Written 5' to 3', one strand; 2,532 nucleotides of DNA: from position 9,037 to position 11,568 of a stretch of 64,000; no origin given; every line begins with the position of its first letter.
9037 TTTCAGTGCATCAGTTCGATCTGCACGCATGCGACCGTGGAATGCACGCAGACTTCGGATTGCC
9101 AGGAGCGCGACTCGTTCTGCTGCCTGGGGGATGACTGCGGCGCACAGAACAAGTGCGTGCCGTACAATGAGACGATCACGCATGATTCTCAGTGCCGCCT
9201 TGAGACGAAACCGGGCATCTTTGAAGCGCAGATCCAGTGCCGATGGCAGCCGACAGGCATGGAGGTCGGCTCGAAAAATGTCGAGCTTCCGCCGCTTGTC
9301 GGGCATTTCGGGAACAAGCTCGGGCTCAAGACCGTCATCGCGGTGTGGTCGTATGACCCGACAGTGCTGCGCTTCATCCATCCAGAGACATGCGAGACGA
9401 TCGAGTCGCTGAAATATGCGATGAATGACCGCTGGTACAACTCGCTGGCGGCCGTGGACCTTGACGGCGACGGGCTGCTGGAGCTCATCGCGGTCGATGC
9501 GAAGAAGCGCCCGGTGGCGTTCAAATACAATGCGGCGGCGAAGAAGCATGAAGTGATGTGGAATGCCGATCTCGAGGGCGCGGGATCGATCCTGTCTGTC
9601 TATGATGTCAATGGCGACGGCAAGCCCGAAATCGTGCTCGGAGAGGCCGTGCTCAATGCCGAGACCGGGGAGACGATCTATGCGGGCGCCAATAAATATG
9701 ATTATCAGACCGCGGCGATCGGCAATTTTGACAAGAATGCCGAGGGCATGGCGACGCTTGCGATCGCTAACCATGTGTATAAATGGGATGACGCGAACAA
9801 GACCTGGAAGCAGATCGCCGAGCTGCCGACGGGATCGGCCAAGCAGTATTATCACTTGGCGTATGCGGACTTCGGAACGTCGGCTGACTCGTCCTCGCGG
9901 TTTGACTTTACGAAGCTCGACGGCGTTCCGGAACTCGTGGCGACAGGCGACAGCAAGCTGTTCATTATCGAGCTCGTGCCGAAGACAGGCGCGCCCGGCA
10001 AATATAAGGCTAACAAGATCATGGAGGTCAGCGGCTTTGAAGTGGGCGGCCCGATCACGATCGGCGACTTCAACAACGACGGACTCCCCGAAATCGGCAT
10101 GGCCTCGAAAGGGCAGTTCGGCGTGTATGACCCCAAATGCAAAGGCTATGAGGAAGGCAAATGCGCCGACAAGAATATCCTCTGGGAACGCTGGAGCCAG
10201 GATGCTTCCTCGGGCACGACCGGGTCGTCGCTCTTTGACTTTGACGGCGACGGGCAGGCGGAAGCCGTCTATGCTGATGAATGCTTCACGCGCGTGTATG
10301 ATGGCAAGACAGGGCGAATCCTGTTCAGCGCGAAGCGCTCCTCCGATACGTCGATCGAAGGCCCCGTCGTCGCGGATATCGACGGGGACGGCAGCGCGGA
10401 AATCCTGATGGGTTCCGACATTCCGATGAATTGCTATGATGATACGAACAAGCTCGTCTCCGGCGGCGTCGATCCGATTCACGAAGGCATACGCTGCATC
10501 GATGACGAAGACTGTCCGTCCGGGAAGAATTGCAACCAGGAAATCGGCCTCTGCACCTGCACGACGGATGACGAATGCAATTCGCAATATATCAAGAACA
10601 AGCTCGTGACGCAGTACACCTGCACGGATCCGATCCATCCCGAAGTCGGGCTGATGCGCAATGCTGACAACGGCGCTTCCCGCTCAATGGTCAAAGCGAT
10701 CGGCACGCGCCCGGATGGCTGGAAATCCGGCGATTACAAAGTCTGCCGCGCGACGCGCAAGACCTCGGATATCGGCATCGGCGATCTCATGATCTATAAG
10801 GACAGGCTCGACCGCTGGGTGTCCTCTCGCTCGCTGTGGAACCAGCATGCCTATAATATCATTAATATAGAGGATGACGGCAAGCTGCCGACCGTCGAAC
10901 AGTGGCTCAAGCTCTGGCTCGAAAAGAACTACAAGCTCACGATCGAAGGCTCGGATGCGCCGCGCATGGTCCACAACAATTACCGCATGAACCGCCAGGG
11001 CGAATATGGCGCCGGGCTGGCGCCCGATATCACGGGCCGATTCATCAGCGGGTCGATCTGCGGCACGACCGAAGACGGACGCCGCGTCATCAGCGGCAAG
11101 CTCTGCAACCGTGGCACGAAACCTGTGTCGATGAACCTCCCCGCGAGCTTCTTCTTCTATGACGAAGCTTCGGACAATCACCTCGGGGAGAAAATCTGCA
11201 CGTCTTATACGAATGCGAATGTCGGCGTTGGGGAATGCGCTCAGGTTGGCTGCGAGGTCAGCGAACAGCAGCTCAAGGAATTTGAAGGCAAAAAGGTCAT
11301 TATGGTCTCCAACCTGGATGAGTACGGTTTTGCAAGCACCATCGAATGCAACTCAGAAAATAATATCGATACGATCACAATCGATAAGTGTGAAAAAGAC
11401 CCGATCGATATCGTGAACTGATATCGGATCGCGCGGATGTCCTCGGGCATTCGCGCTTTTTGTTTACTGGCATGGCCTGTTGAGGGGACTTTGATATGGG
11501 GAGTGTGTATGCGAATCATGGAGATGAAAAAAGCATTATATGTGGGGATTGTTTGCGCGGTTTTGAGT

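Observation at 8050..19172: Integrin-like (FG-GAP propeller) paralog pair flanking a disintegrin-like repeat protein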

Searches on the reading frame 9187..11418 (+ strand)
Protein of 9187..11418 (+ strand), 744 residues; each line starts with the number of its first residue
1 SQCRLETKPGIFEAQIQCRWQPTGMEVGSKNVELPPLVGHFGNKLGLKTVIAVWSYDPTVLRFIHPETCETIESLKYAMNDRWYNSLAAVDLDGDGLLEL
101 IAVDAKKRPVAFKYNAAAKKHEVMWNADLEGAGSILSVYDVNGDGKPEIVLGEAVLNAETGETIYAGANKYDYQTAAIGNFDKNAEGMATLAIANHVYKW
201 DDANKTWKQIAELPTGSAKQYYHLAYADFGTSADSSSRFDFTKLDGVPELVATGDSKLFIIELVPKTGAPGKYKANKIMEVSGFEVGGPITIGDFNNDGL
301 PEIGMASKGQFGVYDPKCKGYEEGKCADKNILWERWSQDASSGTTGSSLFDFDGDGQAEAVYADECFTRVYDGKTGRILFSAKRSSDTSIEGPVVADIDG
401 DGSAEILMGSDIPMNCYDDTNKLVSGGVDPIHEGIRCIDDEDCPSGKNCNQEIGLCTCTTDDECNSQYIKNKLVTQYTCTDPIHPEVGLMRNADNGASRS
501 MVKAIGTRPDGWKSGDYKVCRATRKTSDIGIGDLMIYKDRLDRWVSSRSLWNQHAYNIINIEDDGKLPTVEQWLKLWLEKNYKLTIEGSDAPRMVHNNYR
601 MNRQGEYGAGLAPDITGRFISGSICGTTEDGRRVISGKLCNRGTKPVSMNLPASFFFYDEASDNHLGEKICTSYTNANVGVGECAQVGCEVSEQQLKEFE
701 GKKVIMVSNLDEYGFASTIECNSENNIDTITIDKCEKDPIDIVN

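Call 24: find_homologous_proteins(query=window:9187-11418:+)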
Query window:9187-11418:+ (744 aa): 1164 proteins with E <= 0.001 among 8000 candidates; the best 120 are listed.
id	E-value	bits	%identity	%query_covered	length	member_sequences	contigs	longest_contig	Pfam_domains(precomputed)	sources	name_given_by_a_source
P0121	0.0e+0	1633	92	100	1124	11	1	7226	PF01839.30,PF13517.13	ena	-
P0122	0.0e+0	1567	89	100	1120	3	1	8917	PF01839.30,PF13517.13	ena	-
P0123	0.0e+0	1061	62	100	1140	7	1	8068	PF01839.30,PF13517.13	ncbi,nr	ncbi:MAG: VCBS repeat-containing protein [Proteobacteria bacterium]|nr:VCBS repeat-containing protei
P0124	0.0e+0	1061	62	100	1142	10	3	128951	PF01839.30,PF13517.13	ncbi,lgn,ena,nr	ncbi:MAG: VCBS repeat-containing protein [Proteobacteria bacterium]|nr:VCBS repeat-containing protei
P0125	0.0e+0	1059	62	100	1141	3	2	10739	PF01839.30,PF13517.13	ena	-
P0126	0.0e+0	1049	61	100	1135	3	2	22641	PF01839.30,PF13517.13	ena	-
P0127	0.0e+0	1043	61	100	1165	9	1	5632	PF01839.30,PF13517.13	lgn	-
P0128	0.0e+0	1041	61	100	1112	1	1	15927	PF01839.30,PF13517.13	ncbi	-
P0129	0.0e+0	1024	59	100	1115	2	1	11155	PF01839.30,PF13517.13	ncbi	-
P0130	0.0e+0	1023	61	100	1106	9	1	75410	PF01839.30,PF13517.13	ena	-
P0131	0.0e+0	1022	60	100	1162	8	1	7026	PF01839.30,PF13517.13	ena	-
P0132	0.0e+0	1019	60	100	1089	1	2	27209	PF01839.30,PF13517.13,PF23416.2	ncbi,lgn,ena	-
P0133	5.2e-298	1009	59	100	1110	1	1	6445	PF01839.30,PF13517.13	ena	-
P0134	1.8e-297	1007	60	99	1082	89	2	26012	PF01839.30,PF13517.13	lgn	-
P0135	5.8e-291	985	57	100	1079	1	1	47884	PF01839.30,PF13517.13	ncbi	-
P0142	1.6e-282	957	58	99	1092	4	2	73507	PF01839.30,PF13517.13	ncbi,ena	-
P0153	2.5e-277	940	56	100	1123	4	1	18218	PF01839.30,PF13517.13,PF23416.2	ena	-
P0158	7.9e-268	909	56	99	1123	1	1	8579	PF01839.30,PF13517.13,PF23416.2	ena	-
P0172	6.2e-254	863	52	100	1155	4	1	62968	PF01839.30,PF13517.13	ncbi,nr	ncbi:MAG: VCBS repeat-containing protein [Proteobacteria bacterium]|nr:VCBS repeat-containing protei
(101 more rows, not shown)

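Call 28: find_related_loci(query=A2, collection=genome_contigs, flank=10000)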
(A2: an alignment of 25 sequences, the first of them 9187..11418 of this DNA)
Query A2 (744 aa) in genome_contigs; peptide patterns used: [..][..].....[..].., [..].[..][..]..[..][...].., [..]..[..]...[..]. (x = any residue, [..] = any of these).
596 stretches matched a pattern (row limit reached: there are more); 394 encode a relative of the query (tblastn E <= 1e-3); the best 80 are kept; 80 distinct loci.
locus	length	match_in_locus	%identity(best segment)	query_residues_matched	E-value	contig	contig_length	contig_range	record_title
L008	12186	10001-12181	62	3-715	0e+0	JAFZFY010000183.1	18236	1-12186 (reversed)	MAG: Proteobacteria bacterium isolate RGIG7731 Water_buffalos_Rectum-3__c236250, whole genome shotgun sequence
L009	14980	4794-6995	60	3-736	0e+0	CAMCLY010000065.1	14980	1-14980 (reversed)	MAG: uncultured Myxococcales bacterium isolate SRR17382101_bin.24_metaWRAP_v1.3_MAG genome assembly, contig: ERZ10544624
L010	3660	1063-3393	57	3-744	0e+0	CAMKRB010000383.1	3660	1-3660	MAG: uncultured Myxococcales bacterium isolate SRR12081292_bin.20_metaWRAP_v1.3_MAG genome assembly, contig: ERZ12289771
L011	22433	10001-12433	54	3-744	0e+0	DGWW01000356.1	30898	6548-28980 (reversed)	MAG TPA_asm: Myxococcales bacterium UBA4248 UBA4248_contig_2173, whole genome shotgun sequence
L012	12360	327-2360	38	2-736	7e-141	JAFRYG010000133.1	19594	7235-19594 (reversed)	MAG: Proteobacteria bacterium isolate RGIG2907 Goat_Omasum.Co__c1434054, whole genome shotgun sequence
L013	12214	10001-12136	36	1-735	5e-127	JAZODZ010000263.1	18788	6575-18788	MAG: Myxococcota bacterium isolate T1900044750_TS20190416.MAGScoT_cleanbin_000055 SGB_2193_k141_2248605, whole genome sh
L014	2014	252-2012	39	3-651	9e-134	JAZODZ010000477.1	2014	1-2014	MAG: Myxococcota bacterium isolate T1900044750_TS20190416.MAGScoT_cleanbin_000055 SGB_2193_k141_3346492, whole genome sh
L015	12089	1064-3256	35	2-735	2e-124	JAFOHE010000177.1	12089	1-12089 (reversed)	MAG: Proteobacteria bacterium isolate RGIG464 Dairy_cattle_Colon.Co__c2011645, whole genome shotgun sequence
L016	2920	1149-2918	39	3-651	4e-128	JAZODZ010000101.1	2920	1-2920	MAG: Myxococcota bacterium isolate T1900044750_TS20190416.MAGScoT_cleanbin_000055 SGB_2193_k141_3458736, whole genome sh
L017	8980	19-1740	39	118-735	6e-122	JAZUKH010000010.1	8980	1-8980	MAG: Myxococcota bacterium isolate T1900045249_TH20190019.MAGScoT_cleanbin_000030 SGB_5730_k141_5035706, whole genome sh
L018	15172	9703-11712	35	2-735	5e-117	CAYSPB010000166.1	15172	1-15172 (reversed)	MAG TPA_asm: uncultured Nannocystaceae bacterium isolate SRP135972_co1_38 genome assembly, contig: NODE_4665_length_1517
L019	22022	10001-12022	35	2-733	5e-116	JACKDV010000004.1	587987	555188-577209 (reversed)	MAG: Myxococcales bacterium isolate HK-STAS-MYXO-16 HK-STAS-MYXO-16_4, whole genome shotgun sequence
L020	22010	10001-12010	35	2-735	4e-116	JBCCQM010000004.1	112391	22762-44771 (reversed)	MAG: Myxococcota bacterium isolate P01_D01_bin.152 k141_943346_length_112391_cov_26.2496, whole genome shotgun sequence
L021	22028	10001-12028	34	2-735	9e-115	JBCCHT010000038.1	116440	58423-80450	MAG: Myxococcota bacterium isolate P01_B01_bin.73 k141_1103418_length_116440_cov_22.9982, whole genome shotgun sequence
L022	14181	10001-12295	35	3-735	7e-114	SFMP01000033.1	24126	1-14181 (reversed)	MAG: Myxococcales bacterium isolate W2P31.034 Contig4477, whole genome shotgun sequence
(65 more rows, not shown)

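Call 46: predict_structure(alignment_id=A2)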
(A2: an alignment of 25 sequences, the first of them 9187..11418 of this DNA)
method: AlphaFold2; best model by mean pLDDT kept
length: 744 residues; sequences in the alignment: 25
mean_pLDDT: 86.8   pTM: 0.90
mean pLDDT of the five models: 86.8, 85.7, 85.1, 83.7, 83.6
residues with pLDDT >= 90: 349; 70-90: 337; 50-70: 54; < 50: 4
segments of 3 or more residues with pLDDT < 50: none
pLDDT, mean of each block of 10 residues (from residue 1): 75 90 71 85 93 87 92 88 76 92 89 95 93 78 88 91 85 75 78 90 93 78 88 76 89 90 88 91 86 90 90 94 93 90 83 88 92 95 82 88 91 81 78 95 93 96 90 91 95 83 93 94 84 91 88 58 82 83 89 74 70 89 82 90 90 95 92 91 91 89 94 89 87 80 54
secondary structure, 60 per line:
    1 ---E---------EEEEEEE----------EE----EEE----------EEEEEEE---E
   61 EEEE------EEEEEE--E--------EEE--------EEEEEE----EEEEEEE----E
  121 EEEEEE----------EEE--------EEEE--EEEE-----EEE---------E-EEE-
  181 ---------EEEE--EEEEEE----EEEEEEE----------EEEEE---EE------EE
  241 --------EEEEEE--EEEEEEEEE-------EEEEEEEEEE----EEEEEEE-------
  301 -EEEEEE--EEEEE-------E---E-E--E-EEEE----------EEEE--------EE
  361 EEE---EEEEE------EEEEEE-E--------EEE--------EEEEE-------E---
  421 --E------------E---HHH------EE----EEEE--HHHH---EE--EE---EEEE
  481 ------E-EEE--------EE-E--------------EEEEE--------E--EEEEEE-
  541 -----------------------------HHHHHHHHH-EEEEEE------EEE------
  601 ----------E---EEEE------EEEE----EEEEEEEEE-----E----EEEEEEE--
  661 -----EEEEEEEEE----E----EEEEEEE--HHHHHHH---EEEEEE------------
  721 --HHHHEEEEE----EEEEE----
elements in order (helices of 4 or more, strands of 3 or more residues): E14-20 E37-39 E50-56 E60-64 E71-76 E88-90 E99-104 E109-115 E120-126 E137-139 E148-151 E154-157 E163-165 E177-179 E190-193 E196-201 E206-212 E223-227 E249-254 E257-265 E273-282 E287-293 E302-307 E310-314 E333-336 E347-350 E359-363 E367-371 E378-383 E394-396 E405-409 E455-458 H461-464 E477-480 E489-491 E518-522 E534-539 H570-578 E580-585 E592-594 E615-618 E625-628 E633-641 E652-658 E666-674 E684-690 H693-699 E703-708 H723-726 E727-731 E736-740

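Call 55: search_solved_structures(query=window:9187-11418:+, max_evalue=1)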
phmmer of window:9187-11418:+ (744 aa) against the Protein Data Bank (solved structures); distinct sequences matched with E-value up to 1: 3.
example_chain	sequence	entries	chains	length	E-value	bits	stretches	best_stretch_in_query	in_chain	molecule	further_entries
6mlt_A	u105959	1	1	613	1.6e-19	72.8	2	327-410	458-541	Hemolysin-related protein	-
9o0k_A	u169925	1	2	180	0.21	12.9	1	155-234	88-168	Membrane protein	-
1wdv_A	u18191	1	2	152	0.97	10.7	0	239-289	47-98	hypothetical protein APE2540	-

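Call 58: find_encoding_contigs(protein=P0124, flank=10000, max_places=4)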
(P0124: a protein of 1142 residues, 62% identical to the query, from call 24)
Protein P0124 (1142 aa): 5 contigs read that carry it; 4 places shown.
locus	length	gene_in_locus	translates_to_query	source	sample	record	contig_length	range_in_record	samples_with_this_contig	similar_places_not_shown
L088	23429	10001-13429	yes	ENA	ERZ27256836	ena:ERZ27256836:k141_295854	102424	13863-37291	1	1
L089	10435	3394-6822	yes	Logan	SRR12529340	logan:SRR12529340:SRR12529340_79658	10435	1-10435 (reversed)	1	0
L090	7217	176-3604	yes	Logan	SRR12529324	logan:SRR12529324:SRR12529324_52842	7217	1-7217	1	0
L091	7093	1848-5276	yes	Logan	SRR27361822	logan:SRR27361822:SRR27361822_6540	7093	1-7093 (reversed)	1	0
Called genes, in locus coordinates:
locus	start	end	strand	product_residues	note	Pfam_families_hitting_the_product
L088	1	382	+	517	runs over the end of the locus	PF12698:ABC2_membrane_3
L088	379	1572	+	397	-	PF12698:ABC2_membrane_3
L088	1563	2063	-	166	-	-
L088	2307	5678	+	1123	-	PF01839:FG-GAP (faint), PF13517:FG-GAP_3 (weak)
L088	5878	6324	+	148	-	-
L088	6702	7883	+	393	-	-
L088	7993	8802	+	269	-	-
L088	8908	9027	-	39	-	-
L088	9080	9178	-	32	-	-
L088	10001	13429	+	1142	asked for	PF01839:FG-GAP (faint), PF13517:FG-GAP_3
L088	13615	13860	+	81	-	-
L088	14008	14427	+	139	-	PF01451:LMWPc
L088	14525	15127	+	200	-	PF14771:DUF4476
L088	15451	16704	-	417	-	PF00905:Transpeptidase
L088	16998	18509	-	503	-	-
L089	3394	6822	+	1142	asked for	PF01839:FG-GAP (faint), PF13517:FG-GAP_3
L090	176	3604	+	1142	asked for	PF01839:FG-GAP (faint), PF13517:FG-GAP_3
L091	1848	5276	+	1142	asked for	PF01839:FG-GAP (faint), PF13517:FG-GAP_3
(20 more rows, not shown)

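Call 64: find_encoding_contigs(protein=P0142, flank=10000, max_places=2)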
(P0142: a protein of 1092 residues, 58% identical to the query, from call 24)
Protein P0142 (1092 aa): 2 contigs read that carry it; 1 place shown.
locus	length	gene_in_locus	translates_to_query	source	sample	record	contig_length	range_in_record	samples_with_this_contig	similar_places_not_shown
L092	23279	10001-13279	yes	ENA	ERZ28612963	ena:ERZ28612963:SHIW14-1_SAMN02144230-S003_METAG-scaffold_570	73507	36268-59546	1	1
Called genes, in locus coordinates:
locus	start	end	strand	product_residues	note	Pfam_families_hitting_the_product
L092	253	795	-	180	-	-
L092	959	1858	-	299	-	PF00070:Pyr_redox (faint), PF00890:FAD_binding_2 (faint), PF01134:GIDA (faint), PF01266:DAO (faint), PF07992:Pyr_redox_2, PF13241:NAD_binding_7 (faint), PF13738:Pyr_redox_3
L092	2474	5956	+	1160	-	PF13491:FtsK_4TM, PF17854:FtsK_alpha, PF01580:FtsK_SpoIIIE, PF09397:FtsK_gamma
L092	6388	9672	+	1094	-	PF23416:DUF7107, PF15907:Itfg2 (faint), PF01839:FG-GAP (faint), PF13517:FG-GAP_3 (weak)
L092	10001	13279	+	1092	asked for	PF13517:FG-GAP_3, PF01839:FG-GAP (faint), PF13517:FG-GAP_3 (weak)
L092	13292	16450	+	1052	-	-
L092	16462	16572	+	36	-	-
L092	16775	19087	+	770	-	PF16561:AMPK1_CBM, PF00128:Alpha-amylase, PF14871:GHL6 (faint)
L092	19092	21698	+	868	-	PF02922:CBM_48, PF00128:Alpha-amylase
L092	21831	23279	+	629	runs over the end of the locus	-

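Call 65: find_encoding_contigs(protein=P0130, flank=10000, max_places=2)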
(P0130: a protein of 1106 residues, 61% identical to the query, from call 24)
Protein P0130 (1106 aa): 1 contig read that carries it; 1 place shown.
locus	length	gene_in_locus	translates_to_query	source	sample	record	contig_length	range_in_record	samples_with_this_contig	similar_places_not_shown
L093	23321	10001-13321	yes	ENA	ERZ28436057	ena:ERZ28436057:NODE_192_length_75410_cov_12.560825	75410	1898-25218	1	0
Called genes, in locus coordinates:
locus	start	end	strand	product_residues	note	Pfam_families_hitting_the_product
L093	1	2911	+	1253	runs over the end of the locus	-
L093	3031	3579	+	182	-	-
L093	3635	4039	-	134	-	PF01850:PIN (weak), PF10130:PIN_2 (weak), PF13470:PIN_3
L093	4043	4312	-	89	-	PF04014:MazE_antitoxin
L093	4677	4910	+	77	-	-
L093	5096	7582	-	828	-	PF07992:Pyr_redox_2, PF13738:Pyr_redox_3, PF00070:Pyr_redox, PF02852:Pyr_redox_dim, PF00581:Rhodanese, PF01206:TusA, PF13686:DrsE_2, PF02635:DsrE (weak), +2 more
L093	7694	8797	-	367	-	-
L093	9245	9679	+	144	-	PF24585:YunG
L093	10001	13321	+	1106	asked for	PF01839:FG-GAP (faint), PF13517:FG-GAP_3 (weak)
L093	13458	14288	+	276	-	PF07947:YhhN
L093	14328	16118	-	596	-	PF08378:NERD, PF04851:ResIII (faint), PF09848:SLFN-g3_helicase (weak), PF13538:UvrD_C_2 (weak)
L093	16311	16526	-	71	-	PF00403:HMA (weak)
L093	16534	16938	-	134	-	PF02583:Trns_repr_metal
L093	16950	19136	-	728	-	PF00403:HMA, PF00122:E1-E2_ATPase, PF00702:Hydrolase, PF08282:Hydrolase_3 (weak)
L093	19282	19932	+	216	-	PF00302:CAT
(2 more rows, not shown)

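Call 66: find_encoding_contigs(protein=P0172, flank=10000, max_places=2)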
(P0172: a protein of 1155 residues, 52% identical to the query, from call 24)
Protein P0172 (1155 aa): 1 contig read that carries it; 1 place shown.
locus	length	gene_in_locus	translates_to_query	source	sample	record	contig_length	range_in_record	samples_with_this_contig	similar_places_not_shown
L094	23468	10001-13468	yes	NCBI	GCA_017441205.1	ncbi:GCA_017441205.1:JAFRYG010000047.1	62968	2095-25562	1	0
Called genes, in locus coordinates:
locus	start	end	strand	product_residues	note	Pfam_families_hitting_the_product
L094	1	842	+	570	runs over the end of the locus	-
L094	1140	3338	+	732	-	PF00069:Pkinase, PF07714:PK_Tyr_Ser-Thr, PF03109:ABC1 (faint), PF14531:Kinase-like (faint)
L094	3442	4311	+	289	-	-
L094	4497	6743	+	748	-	PF00128:Alpha-amylase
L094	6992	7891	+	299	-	-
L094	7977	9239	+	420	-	-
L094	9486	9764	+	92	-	-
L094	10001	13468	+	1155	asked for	PF01839:FG-GAP (faint), PF13517:FG-GAP_3 (weak)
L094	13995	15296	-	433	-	PF01476:LysM (weak)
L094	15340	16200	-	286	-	PF07719:TPR_2 (faint), PF13432:TPR_16, PF13174:TPR_6 (weak)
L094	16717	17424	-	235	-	PF00075:RNase_H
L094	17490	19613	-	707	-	-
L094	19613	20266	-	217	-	-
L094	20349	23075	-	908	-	-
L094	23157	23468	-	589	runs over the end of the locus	-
